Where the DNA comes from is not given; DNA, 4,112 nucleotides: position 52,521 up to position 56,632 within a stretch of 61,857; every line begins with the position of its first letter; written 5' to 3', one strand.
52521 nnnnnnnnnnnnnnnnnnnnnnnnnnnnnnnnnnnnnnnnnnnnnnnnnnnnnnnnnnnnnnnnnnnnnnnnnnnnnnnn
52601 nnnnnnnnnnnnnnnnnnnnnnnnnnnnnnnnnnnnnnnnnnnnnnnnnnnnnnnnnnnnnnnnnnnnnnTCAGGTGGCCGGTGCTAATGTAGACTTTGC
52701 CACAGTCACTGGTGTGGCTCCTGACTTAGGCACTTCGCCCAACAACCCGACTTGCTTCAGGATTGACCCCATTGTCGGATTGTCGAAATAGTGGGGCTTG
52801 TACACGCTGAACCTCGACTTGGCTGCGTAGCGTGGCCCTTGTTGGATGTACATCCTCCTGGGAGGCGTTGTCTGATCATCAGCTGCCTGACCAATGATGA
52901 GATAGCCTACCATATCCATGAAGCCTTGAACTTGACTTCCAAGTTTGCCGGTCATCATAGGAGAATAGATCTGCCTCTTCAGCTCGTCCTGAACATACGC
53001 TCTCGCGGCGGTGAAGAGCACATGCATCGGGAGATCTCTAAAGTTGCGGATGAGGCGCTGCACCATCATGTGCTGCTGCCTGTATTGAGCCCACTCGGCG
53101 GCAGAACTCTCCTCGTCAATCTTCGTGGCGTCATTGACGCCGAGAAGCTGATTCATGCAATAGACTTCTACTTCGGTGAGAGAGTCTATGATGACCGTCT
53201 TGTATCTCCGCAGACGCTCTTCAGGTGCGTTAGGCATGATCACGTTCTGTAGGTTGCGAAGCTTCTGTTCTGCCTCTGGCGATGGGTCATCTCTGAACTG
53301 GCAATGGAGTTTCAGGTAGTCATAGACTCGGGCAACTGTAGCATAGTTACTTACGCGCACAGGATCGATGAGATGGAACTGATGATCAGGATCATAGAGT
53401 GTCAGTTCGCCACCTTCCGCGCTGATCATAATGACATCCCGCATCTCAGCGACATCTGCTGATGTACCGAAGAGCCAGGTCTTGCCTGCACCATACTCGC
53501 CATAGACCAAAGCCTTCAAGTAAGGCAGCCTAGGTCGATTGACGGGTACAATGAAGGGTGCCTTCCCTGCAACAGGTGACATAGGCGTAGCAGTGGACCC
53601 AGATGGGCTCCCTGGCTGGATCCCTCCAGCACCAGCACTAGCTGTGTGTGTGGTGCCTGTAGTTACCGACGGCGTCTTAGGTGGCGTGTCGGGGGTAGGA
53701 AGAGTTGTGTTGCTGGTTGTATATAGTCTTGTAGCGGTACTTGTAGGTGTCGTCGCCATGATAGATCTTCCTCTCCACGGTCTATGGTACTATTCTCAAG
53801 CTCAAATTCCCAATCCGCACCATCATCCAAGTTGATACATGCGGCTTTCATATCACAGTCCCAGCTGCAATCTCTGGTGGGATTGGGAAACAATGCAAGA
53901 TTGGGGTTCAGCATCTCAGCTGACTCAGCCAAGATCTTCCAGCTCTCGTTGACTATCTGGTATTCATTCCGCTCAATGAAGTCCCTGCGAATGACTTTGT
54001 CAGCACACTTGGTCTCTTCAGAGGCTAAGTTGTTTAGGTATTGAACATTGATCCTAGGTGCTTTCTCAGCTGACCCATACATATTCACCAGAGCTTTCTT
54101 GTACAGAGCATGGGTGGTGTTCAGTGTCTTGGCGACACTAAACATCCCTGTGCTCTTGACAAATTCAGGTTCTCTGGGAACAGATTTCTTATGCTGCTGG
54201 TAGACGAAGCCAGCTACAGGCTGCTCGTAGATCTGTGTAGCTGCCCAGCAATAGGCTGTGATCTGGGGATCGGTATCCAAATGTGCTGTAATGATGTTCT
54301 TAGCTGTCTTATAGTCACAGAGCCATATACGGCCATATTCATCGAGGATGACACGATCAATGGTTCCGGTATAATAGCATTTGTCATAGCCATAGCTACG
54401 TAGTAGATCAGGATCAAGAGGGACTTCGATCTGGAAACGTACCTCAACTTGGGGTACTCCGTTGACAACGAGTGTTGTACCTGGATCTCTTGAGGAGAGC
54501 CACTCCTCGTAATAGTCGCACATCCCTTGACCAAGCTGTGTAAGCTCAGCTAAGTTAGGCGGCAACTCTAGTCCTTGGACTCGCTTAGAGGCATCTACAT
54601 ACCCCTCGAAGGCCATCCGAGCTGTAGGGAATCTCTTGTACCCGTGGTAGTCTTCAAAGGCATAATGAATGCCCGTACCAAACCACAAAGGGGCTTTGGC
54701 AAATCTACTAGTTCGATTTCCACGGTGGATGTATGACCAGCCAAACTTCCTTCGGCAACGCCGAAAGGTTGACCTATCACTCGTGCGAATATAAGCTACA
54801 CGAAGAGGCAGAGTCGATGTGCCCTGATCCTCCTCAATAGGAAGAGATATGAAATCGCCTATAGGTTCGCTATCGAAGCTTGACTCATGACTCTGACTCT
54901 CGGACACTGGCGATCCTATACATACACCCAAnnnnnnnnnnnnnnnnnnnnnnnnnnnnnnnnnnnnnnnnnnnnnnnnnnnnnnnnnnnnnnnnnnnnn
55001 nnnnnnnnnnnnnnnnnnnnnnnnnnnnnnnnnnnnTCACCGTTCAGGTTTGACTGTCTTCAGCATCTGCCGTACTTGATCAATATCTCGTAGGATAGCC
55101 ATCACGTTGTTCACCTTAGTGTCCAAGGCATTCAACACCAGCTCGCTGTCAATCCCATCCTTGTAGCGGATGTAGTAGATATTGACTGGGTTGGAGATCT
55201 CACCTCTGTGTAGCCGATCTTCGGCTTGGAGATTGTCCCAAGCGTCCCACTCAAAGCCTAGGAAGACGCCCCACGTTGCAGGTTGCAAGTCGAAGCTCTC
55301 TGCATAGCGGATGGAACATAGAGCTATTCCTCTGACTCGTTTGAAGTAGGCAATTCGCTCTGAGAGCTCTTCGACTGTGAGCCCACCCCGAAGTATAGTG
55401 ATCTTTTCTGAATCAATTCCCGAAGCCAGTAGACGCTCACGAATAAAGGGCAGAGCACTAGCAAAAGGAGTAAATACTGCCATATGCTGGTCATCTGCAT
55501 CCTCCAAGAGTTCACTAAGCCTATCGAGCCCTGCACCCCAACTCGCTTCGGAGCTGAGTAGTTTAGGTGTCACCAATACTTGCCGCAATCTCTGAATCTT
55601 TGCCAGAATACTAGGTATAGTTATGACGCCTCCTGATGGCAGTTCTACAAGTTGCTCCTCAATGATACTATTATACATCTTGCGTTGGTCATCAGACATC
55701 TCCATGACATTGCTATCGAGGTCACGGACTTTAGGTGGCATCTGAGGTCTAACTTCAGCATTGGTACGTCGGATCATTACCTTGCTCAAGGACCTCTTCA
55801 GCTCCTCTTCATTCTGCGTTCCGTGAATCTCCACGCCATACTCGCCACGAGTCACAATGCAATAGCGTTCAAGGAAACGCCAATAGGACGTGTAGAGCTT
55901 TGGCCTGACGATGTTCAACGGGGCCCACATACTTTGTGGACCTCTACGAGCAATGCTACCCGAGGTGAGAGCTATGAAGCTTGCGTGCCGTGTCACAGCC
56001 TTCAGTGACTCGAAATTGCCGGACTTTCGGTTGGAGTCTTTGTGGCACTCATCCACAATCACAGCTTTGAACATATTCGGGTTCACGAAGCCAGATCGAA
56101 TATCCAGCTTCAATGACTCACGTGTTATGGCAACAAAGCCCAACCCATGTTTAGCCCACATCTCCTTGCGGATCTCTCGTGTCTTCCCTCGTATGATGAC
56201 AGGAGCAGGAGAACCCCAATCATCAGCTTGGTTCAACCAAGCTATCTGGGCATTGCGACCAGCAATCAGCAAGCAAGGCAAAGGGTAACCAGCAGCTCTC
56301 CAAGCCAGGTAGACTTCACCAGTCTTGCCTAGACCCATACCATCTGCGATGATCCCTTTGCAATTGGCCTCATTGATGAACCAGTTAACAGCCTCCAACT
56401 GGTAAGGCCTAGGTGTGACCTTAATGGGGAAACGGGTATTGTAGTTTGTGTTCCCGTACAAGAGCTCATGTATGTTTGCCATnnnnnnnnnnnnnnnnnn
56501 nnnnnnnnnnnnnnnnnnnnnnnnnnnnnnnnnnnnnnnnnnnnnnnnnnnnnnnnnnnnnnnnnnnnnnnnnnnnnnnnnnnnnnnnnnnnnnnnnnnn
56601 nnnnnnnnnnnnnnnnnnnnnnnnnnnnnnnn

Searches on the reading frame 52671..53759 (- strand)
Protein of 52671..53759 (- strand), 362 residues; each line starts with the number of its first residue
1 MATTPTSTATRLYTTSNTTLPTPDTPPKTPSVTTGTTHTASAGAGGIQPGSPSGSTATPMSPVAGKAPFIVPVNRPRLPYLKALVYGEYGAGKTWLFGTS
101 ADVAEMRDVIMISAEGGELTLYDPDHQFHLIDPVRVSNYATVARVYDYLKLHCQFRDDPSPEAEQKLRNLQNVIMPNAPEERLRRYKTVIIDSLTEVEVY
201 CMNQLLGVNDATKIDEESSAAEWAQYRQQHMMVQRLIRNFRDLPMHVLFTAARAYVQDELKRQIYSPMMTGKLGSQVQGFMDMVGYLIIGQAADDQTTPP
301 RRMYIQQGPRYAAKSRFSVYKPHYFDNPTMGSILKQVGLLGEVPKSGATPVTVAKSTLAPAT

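Call 28: search_protein_families(library=phrogs, proteins=[window:52671-53759:-], max_evalue=0.001)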
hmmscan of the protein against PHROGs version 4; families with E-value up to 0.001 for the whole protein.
window:52671-53759:- (362 aa): 2 families
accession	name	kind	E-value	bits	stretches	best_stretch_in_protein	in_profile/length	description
phrog_124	-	DNA, RNA and nucleotide metabolism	4.2e-36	126.1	1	78-342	41-262/382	Sak4-like ssDNA annealing protein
phrog_1366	-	unknown function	3.8e-07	30.9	1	79-258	13-162/307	-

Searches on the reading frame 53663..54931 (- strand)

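Call 28: search_protein_families(library=phrogs, proteins=[window:53663-54931:-], max_evalue=0.001)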
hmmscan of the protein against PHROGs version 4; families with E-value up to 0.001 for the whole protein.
window:53663-54931:- (422 aa): 2 families
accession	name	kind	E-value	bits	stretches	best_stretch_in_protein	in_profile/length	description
phrog_1218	-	DNA, RNA and nucleotide metabolism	9.2e-46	157.7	1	47-379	9-343/364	exonuclease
phrog_298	-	DNA, RNA and nucleotide metabolism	3.6e-05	24.3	0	183-243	162-223/293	exonuclease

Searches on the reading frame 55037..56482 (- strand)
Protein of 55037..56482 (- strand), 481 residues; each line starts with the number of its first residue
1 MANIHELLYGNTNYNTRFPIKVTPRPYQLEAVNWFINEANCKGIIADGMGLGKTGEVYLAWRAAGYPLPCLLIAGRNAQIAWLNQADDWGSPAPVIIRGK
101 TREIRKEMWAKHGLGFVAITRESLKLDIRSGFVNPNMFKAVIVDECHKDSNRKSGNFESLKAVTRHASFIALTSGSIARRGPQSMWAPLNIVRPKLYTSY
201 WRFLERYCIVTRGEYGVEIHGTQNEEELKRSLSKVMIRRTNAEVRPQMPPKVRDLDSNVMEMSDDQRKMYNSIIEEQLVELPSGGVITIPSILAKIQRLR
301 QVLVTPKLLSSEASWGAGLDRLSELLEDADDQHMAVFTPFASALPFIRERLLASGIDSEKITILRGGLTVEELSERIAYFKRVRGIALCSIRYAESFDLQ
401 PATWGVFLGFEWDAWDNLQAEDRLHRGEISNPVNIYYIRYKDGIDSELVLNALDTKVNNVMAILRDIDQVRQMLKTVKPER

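Call 28: search_protein_families(library=phrogs, proteins=[window:55037-56482:-], max_evalue=0.001)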
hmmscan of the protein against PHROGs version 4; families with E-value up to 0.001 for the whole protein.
window:55037-56482:- (481 aa): 3 families
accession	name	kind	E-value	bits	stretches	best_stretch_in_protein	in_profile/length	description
phrog_62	-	DNA, RNA and nucleotide metabolism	4.5e-66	224.3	1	16-470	689-1139/1881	DNA helicase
phrog_23807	-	unknown function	5.8e-09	35.2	0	19-271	125-381/1053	-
phrog_16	-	DNA, RNA and nucleotide metabolism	4.3e-05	22.9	1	18-179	267-418/986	DNA helicase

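Call 52: search_protein_families(library=pfam, proteins=[window:55037-56482:-], max_evalue=0.1)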
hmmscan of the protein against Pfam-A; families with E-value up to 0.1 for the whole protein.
window:55037-56482:- (481 aa): 3 families
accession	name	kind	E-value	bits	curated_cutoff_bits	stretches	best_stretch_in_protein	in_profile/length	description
PF00176.29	SNF2-rel_dom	-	2.1e-21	76.7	24.9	1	27-307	1-289/290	SNF2-related domain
PF00271.37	Helicase_C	-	0.00013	22.6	23.5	1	320-426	4-108/110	Helicase conserved C-terminal domain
PF04851.21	ResIII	-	0.00036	20.9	22.5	1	22-173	2-159/164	Type III restriction enzyme, res subunit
